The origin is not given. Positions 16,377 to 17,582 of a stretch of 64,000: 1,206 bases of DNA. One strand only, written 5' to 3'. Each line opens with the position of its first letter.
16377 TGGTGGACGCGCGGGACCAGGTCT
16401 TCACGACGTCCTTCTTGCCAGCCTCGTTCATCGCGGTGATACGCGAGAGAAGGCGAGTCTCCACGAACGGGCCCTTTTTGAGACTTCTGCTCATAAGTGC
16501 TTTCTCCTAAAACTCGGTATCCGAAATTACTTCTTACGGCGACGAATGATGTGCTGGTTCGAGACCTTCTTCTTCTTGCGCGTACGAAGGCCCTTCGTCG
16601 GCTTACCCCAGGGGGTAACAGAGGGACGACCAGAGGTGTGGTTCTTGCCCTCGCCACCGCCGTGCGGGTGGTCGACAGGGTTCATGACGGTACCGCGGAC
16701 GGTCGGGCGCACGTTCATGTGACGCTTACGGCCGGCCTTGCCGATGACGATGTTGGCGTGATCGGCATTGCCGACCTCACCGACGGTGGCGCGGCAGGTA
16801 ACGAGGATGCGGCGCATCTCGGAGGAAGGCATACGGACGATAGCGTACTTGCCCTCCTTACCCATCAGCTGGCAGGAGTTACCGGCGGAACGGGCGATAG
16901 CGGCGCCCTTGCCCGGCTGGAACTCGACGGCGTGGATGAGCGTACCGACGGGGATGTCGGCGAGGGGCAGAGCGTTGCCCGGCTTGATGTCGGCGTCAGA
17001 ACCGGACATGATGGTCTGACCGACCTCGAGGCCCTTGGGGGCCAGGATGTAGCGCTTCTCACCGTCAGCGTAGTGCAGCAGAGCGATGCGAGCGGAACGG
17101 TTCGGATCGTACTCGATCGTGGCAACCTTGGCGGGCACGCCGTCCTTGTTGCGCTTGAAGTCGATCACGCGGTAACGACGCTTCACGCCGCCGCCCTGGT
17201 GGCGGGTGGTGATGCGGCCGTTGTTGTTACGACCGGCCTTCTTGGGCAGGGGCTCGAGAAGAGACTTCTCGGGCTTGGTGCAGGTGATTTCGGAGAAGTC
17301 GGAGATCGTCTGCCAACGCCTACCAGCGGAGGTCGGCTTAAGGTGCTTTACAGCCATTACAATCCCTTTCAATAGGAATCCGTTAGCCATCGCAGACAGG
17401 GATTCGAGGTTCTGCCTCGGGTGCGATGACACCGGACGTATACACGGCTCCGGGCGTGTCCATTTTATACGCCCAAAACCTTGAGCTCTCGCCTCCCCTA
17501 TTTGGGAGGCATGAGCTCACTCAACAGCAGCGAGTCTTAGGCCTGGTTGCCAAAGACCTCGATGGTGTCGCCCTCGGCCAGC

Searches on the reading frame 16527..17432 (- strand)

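Call 29: search_protein_families(library=pfam, proteins=[window:16527-17432:-], max_evalue=0.001)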
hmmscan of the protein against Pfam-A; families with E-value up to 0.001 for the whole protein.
window:16527-17432:- (301 aa): 2 families
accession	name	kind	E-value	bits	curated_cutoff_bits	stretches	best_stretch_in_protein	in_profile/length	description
PF03947.24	Ribosomal_L2_C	-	2.8e-53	179.7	33.7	1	150-276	1-126/126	Ribosomal Proteins L2, C-terminal domain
PF00181.30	Ribosomal_L2_N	-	4.6e-40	135.9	23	1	67-143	1-77/77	Ribosomal Proteins L2, RNA binding N-terminal domain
